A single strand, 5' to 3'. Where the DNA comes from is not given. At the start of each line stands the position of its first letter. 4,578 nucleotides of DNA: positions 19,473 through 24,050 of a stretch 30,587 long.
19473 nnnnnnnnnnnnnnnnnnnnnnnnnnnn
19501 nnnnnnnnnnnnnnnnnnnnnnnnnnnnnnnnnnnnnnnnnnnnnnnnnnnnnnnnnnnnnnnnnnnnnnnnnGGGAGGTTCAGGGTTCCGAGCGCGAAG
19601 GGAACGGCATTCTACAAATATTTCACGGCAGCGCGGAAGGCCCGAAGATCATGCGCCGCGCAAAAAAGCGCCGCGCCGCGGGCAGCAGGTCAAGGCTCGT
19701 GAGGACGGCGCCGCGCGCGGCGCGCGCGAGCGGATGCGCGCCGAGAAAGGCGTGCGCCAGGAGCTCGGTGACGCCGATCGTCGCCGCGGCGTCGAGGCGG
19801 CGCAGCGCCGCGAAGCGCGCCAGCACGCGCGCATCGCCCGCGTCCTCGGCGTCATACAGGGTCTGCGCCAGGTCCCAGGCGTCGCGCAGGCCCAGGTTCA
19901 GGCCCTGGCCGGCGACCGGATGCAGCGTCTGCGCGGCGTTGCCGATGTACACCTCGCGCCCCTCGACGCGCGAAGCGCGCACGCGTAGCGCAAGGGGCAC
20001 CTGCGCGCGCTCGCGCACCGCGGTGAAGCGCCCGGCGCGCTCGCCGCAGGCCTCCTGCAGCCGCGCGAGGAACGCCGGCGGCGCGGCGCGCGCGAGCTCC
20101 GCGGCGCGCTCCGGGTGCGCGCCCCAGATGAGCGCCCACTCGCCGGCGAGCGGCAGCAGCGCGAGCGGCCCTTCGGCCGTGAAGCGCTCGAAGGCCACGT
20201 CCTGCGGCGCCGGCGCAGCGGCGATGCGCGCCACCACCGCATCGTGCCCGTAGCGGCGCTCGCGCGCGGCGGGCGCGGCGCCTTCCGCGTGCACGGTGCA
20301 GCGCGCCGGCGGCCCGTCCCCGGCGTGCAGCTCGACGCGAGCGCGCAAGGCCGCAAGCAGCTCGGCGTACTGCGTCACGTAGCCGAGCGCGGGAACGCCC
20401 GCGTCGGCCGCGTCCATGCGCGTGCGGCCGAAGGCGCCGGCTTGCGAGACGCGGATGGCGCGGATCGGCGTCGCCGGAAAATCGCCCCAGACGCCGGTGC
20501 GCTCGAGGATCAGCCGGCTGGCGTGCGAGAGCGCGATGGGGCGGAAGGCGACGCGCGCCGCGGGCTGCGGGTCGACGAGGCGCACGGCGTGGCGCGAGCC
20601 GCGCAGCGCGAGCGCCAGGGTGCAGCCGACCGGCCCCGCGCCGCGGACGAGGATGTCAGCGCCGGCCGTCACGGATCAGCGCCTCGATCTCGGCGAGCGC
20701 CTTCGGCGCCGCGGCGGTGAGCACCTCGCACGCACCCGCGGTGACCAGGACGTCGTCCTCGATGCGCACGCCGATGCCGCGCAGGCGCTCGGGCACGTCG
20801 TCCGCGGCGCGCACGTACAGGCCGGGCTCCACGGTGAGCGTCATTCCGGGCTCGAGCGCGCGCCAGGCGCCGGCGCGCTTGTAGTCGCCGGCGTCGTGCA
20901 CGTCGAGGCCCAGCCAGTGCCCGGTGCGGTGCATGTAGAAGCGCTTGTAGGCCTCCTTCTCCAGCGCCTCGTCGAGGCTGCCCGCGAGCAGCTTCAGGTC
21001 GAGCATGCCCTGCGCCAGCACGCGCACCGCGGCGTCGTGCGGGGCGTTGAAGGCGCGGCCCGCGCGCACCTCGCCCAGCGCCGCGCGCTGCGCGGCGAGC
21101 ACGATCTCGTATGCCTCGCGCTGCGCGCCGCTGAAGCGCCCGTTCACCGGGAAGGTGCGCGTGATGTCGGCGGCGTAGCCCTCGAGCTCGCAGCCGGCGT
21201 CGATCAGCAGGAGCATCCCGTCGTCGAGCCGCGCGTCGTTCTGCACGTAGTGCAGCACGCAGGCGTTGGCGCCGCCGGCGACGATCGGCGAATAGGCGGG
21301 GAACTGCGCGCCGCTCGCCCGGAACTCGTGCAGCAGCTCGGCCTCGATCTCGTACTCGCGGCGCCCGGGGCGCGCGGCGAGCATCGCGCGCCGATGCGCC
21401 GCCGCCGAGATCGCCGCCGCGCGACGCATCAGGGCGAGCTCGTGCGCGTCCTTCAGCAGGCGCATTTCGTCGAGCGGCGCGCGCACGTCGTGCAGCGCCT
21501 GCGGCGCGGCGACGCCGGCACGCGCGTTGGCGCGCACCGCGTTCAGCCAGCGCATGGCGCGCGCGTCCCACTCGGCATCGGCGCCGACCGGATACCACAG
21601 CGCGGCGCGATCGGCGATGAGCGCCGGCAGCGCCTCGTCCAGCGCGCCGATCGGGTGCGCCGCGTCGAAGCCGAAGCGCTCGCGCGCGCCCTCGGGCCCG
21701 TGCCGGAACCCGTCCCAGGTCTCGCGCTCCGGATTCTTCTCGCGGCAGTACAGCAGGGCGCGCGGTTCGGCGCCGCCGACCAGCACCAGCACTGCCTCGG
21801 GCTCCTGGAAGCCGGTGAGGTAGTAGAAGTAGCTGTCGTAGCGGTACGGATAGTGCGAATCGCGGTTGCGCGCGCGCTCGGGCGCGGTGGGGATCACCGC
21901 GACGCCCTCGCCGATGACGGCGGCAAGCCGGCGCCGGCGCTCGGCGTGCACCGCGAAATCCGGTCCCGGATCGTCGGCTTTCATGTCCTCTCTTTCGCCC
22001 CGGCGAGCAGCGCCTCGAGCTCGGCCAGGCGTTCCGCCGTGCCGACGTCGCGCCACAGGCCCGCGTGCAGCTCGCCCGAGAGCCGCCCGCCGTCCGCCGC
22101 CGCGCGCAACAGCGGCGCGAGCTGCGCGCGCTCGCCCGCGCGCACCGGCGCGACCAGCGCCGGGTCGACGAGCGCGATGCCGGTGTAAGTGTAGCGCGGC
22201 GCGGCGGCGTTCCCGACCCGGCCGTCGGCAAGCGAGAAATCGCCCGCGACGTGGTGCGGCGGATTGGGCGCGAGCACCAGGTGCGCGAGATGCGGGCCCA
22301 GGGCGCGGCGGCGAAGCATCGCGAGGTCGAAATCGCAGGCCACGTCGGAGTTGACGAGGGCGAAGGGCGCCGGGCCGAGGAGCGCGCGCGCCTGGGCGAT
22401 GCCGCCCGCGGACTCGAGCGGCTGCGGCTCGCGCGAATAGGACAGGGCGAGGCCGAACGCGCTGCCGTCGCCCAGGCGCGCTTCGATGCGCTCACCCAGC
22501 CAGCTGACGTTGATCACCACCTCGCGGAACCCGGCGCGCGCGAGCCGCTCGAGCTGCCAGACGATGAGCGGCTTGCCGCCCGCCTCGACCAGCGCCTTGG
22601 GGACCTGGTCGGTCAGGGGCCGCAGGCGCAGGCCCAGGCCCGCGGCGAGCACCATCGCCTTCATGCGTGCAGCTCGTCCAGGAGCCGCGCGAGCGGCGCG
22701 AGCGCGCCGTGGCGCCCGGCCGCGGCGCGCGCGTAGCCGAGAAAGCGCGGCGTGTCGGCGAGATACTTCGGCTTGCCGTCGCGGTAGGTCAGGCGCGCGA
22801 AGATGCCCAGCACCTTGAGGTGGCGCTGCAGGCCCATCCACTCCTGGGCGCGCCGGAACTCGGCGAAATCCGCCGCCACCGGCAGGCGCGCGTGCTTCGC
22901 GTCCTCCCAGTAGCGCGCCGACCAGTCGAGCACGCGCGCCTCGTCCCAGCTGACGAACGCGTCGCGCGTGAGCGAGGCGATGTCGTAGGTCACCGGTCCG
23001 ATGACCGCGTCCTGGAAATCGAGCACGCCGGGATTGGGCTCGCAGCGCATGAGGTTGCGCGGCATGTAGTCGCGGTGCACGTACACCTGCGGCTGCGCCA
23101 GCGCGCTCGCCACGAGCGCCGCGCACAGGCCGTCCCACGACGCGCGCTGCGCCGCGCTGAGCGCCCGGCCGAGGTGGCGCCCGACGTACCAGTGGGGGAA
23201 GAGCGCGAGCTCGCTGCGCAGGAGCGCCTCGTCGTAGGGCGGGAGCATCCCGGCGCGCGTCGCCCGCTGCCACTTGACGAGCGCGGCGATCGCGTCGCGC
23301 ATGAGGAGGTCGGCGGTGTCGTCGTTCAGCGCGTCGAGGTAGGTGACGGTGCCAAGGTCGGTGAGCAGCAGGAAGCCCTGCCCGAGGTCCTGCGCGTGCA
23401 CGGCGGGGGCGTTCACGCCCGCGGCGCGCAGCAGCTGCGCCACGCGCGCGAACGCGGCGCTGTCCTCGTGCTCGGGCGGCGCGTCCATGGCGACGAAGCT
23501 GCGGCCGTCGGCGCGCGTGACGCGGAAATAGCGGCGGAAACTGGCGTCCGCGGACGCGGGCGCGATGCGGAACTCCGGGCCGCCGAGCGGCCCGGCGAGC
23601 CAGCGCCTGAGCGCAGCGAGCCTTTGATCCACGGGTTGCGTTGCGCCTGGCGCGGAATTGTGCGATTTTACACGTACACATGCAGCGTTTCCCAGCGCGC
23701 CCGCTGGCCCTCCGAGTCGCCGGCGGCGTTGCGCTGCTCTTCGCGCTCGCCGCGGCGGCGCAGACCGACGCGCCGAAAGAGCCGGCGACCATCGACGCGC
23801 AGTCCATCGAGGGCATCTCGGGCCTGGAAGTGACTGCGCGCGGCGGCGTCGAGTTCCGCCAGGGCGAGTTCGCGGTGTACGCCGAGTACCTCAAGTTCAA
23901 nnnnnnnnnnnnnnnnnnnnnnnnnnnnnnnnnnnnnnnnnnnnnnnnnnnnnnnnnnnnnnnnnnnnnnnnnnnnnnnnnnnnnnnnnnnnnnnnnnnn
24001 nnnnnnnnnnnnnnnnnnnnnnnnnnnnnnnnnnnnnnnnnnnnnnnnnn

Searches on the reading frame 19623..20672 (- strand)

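Call 45: search_protein_families(library=pfam, max_evalue=0.00001, proteins=[window:19623-20672:-])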
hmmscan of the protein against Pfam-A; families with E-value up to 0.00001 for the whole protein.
window:19623-20672:- (349 aa): 1 family
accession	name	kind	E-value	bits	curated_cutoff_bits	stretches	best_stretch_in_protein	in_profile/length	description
PF01494.25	FAD_binding_3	-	2.9e-13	50.2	22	1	164-295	207-342/349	FAD binding domain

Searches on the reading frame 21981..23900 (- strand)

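Call 45: search_protein_families(library=pfam, max_evalue=0.00001, proteins=[window:21981-23900:-])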
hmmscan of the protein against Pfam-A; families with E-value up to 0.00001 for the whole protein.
window:21981-23900:- (639 aa): 2 families
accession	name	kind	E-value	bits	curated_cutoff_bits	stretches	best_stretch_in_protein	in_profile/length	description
PF00483.29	NTP_transferase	-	1.5e-19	71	21.2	1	414-529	1-120/245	Nucleotidyl transferase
PF12804.13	NTP_transf_3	-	2.1e-08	35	27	1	415-521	1-97/160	MobA-like NTP transferase domain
